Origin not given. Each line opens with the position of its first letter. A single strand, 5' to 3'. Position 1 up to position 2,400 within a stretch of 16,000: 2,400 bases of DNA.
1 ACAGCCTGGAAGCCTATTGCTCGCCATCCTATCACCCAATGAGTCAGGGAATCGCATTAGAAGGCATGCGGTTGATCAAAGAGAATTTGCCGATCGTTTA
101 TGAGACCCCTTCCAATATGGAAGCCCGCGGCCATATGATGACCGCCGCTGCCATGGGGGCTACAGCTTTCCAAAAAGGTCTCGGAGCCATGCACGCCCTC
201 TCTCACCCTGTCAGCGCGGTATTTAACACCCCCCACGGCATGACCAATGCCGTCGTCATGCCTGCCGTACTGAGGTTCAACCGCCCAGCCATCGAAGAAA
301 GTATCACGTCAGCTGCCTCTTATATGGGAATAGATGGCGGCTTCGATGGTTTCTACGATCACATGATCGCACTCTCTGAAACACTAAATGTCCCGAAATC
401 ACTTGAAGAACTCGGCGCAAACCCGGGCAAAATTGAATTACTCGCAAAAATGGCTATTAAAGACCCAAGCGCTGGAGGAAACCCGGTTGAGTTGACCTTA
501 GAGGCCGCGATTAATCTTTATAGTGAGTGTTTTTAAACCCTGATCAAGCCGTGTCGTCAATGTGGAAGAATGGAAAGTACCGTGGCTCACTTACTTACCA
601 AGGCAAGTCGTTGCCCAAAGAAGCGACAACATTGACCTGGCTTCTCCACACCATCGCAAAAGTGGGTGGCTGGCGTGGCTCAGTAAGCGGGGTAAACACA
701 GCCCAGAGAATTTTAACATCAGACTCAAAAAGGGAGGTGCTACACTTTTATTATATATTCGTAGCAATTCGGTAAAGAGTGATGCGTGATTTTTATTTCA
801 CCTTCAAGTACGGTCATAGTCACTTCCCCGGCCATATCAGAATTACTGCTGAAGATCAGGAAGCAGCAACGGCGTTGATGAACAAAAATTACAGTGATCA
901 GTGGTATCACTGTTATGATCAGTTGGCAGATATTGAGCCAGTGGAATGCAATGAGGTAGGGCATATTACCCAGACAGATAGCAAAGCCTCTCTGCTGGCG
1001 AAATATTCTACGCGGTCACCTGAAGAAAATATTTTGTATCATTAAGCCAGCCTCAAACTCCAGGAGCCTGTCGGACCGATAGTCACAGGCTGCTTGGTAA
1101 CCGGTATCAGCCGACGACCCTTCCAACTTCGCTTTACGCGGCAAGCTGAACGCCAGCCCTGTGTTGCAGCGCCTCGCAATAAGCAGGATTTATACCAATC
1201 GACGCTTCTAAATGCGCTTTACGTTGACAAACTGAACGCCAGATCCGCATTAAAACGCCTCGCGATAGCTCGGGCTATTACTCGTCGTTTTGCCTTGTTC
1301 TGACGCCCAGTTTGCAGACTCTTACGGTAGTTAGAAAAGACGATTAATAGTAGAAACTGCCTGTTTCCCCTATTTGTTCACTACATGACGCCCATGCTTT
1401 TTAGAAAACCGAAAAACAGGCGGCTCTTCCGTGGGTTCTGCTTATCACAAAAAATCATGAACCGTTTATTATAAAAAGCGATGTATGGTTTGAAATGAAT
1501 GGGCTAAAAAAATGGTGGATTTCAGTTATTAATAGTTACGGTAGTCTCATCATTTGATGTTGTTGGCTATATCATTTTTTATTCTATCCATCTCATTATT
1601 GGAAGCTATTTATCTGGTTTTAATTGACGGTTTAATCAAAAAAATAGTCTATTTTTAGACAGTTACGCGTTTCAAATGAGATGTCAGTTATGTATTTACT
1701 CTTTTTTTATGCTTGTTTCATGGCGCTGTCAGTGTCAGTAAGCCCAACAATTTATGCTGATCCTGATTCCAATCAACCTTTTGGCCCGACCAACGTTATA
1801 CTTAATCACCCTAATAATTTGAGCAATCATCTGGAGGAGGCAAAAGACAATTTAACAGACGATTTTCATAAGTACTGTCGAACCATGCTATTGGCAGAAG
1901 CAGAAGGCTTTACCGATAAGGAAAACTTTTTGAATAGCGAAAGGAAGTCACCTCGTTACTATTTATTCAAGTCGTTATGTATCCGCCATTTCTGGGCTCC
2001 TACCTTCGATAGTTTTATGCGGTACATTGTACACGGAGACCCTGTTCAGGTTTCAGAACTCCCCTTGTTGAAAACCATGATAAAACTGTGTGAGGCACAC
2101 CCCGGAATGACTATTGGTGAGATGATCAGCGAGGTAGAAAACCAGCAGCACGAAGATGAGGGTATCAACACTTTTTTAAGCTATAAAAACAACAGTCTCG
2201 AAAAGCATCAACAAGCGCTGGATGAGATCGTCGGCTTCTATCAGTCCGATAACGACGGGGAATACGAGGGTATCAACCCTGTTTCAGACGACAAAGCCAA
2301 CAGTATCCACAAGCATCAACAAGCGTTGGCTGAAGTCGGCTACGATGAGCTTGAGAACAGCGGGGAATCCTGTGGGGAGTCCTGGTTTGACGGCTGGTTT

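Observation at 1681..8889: Tandem pair of giant LDL-receptor class A (LDLa) repeat proteins in an otherwise ordinary bacterial locus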

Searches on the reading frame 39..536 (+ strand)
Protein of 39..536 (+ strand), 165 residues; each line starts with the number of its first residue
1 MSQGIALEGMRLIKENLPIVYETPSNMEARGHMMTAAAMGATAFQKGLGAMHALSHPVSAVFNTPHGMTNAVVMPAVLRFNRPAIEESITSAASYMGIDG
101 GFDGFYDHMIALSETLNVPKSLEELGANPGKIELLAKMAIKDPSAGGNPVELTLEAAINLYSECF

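Call 6: search_protein_families(library=pfam, proteins=[window:39-536:+], max_evalue=0.01)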
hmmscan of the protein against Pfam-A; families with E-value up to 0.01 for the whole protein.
window:39-536:+ (165 aa): 1 family
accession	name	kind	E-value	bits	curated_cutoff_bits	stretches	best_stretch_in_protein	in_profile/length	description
PF25137.1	ADH_Fe_C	-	4.2e-33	115.1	27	1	4-163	27-192/194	Fe-containing alcohol dehydrogenase family, C-terminal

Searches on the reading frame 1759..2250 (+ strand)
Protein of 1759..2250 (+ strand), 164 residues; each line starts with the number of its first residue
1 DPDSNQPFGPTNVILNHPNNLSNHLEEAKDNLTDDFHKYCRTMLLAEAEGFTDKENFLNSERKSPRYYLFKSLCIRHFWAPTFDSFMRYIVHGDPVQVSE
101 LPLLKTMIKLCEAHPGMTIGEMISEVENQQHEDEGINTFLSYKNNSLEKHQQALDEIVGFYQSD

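Call 56: search_solved_structures(query=A2, max_evalue=10)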
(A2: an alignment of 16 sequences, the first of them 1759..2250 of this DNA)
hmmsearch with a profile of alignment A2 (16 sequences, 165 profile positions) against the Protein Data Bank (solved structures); distinct sequences matched with E-value up to 10: 66 (the best 60 are shown).
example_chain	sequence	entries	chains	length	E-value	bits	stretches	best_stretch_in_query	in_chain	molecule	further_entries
6ke4_A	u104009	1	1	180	0.0041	19.9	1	43-101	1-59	Ferritin heavy chain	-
8wie_C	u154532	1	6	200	0.013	18.2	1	42-101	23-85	Peptide 10-1,Ferritin heavy chain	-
8wjf_A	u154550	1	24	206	0.013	18.2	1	42-101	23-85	Peptide 10,Ferritin heavy chain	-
8wiq_A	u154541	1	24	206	0.049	16.4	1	42-101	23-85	Native peptide,Ferritin heavy chain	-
3erz_A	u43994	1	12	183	0.065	15.9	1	43-102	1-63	Ferritin heavy chain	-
6ke2_A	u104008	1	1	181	0.076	15.7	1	43-101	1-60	Ferritin heavy chain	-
8y6f_A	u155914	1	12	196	0.083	15.6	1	37-101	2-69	Ferritin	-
5znd_A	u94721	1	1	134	0.092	15.5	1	43-101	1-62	Ferritin heavy chain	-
3es3_A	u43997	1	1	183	0.12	15.1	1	43-102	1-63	Ferritin heavy chain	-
2z6m_A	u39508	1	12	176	0.12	15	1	46-102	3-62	Ferritin heavy chain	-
8j9l_A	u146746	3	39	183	0.14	14.9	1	43-101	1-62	Ferritin heavy chain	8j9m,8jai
6jps_A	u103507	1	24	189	0.16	14.6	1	45-101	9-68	Ferritin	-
7ke3_A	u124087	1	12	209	0.17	14.6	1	43-101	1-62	Ferritin heavy chain,Epstein-Barr nuclear antigen 1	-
7u5l_A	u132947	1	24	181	0.18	14.5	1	44-101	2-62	Ferritin heavy chain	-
5gn8_B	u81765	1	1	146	0.2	14.4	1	46-101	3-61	Ferritin heavy chain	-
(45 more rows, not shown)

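Call 59: find_homologous_proteins(query=A2, max_evalue=0.001)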
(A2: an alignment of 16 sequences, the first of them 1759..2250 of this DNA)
Query A2 (16 sequences) (164 aa, profile of the alignment): 1 proteins with E <= 0.001 among 2944 candidates.
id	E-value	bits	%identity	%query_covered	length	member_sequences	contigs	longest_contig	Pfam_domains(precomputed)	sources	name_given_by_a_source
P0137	6.7e-35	138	25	85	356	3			-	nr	nr:hypothetical protein [Endozoicomonas sp.]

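Call 60: predict_structure(alignment_id=A2)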
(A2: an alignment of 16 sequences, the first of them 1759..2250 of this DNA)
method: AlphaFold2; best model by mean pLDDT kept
length: 164 residues; sequences in the alignment: 16
mean_pLDDT: 78.5   pTM: 0.70
mean pLDDT of the five models: 78.5, 77.9, 77.3, 76.4, 72.8
residues with pLDDT >= 90: 57; 70-90: 50; 50-70: 49; < 50: 8
segments of 3 or more residues with pLDDT < 50: 1-6
pLDDT, mean of each block of 10 residues (from residue 1): 48 65 94 96 82 70 89 78 72 64 92 97 94 89 76 62 50
secondary structure, 60 per line:
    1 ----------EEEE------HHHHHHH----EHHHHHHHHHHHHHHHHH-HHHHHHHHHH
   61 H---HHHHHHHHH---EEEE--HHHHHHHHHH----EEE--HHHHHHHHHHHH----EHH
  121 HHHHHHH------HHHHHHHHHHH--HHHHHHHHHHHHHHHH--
elements in order: E11-14 H21-27 H33-49 H51-61 H65-73 E77-80 H83-92 E97-99 H102-113 H119-127 H134-144 H147-162

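Call 64: fold_search(model_id=the predicted structure, library=pdb)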
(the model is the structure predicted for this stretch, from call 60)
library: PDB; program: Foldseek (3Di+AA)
matches with E <= 10: 32; with E <= 0.001: 0
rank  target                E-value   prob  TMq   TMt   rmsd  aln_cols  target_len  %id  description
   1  3k1s_B                2.3e+00  0.03  0.15  0.19  15.8       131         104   11  Crystal Structure of the PTS Cellobiose Specific Enzyme IIA from Bacillus anthracis (released 2009-10-13)
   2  9qwr_B                2.5e+00  0.03  0.15  0.14  21.8       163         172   11  MIC60 helical bundle dimer (released 2026-02-25)
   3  5aqg_D                4.0e+00  0.04  0.17  0.23  18.5       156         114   13  Fragment-based screening of HSP70 sheds light on the functional role of ATP-binding site residues (released 2016-10-05)
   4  4xoo_D                4.0e+00  0.01  0.11  0.10  13.3       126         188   13  FMN complex of coenzyme F420:L-glutamate ligase (FbiB) from Mycobacterium tuberculosis (C-terminal domain) (released 2016-02-17)
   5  4xoo_B                4.0e+00  0.01  0.12  0.10  13.3       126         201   13  FMN complex of coenzyme F420:L-glutamate ligase (FbiB) from Mycobacterium tuberculosis (C-terminal domain) (released 2016-02-17)
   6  3lhp_S                4.3e+00  0.02  0.16  0.20  17.2       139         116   10  Crystal structure of HIV epitope-scaffold 4E10_D0_1ISEA_004_N 4E10 Fv complex (released 2010-09-22)
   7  4xom_C                4.3e+00  0.01  0.10  0.10  13.6       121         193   13  Coenzyme F420:L-glutamate ligase (FbiB) from Mycobacterium tuberculosis (C-terminal domain). (released 2016-02-17)
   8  4xoq_A                4.5e+00  0.01  0.11  0.10  13.5       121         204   13  F420 complex of coenzyme F420:L-glutamate ligase (FbiB) from Mycobacterium tuberculosis (C-terminal domain) (released 2016-02-17)
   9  1lvf_A                4.8e+00  0.03  0.16  0.22  14.9       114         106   11  syntaxin 6 (released 2002-07-17)
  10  3k1s_A                5.1e+00  0.01  0.15  0.17  15.8       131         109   11  Crystal Structure of the PTS Cellobiose Specific Enzyme IIA from Bacillus anthracis (released 2009-10-13)
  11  4xom_A                5.1e+00  0.01  0.12  0.09  13.4       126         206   13  Coenzyme F420:L-glutamate ligase (FbiB) from Mycobacterium tuberculosis (C-terminal domain). (released 2016-02-17)
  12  4xoq_C                5.1e+00  0.01  0.11  0.10  13.4       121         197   13  F420 complex of coenzyme F420:L-glutamate ligase (FbiB) from Mycobacterium tuberculosis (C-terminal domain) (released 2016-02-17)
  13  4uce_A                5.4e+00  0.03  0.16  0.13  12.9       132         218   11  N-terminal globular domain of the RSV Nucleoprotein in complex with the Nucleoprotein Phosphoprotein interaction inhib (released 2015-08-19)
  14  5aqi_B                6.1e+00  0.04  0.17  0.23  16.4       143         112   14  Fragment-based screening of HSP70 sheds light on the functional role of ATP-binding site residues (released 2016-10-05)
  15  3k1s_H                6.1e+00  0.01  0.15  0.19  13.9       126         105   12  Crystal Structure of the PTS Cellobiose Specific Enzyme IIA from Bacillus anthracis (released 2009-10-13)
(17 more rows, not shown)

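Call 68: fold_search(model_id=the predicted structure, library=viral)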
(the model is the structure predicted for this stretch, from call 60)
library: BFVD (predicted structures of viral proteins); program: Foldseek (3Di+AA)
matches with E <= 10: 31; with E <= 0.001: 0
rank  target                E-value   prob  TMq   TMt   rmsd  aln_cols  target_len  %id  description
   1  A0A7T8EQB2            1.3e+00  0.05  0.19  0.16  19.8       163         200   17  (no name in the UniProt tables at hand)
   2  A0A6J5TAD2            3.5e+00  0.02  0.12  0.10  13.2       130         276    9  NfnB Nitroreductase [uncultured Caudovirales phage]
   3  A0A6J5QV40            3.7e+00  0.02  0.17  0.20  14.4       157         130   12  Uncharacterized protein [uncultured Caudovirales phage]
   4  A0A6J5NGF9            4.0e+00  0.02  0.16  0.04  21.3       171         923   13  Caudovirus, tape measure, N-terminal [uncultured Caudovirales phage]
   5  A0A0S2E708            4.0e+00  0.01  0.13  0.06  19.7       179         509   14  Uncharacterized protein [White spot syndrome virus]
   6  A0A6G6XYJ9            4.2e+00  0.04  0.25  0.26  12.7       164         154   15  Uncharacterized protein [Ochrobactrum phage vB_OspP_OH]
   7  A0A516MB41            4.8e+00  0.01  0.14  0.14  17.1       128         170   16  (no name in the UniProt tables at hand)
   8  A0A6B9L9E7            5.1e+00  0.01  0.12  0.06  27.6       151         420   11  AAA family ATPase [Flavobacterium phage vB_FspM_pippi8-1]
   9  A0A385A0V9            5.4e+00  0.01  0.14  0.15  16.1       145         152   13  (no name in the UniProt tables at hand)
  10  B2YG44                5.7e+00  0.01  0.14  0.14  17.1       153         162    7  Uncharacterized protein [Musca hytrovirus(isolate Musca domestica/United States/Boucias/-)]
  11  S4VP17                6.5e+00  0.01  0.13  0.09  16.5       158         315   12  Uncharacterized protein [Pandoravirus dulcis]
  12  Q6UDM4                6.9e+00  0.02  0.14  0.04  11.6        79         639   18  mRNA export factor [Psittacid herpesvirus 1 (isolate Amazon parrot/-/97-0001/1997)]
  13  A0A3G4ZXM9            6.9e+00  0.01  0.17  0.04  25.6       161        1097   11  Putative helicase/exonuclease [Faunusvirus sp.]
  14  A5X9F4                6.9e+00  0.01  0.15  0.13  15.6       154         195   10  Uncharacterized protein [Aeromonas phage phiO18P]
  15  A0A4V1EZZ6            7.3e+00  0.02  0.17  0.20  14.1       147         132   10  Uncharacterized protein [Rheinheimera phage vB_RspM_Barba19A]
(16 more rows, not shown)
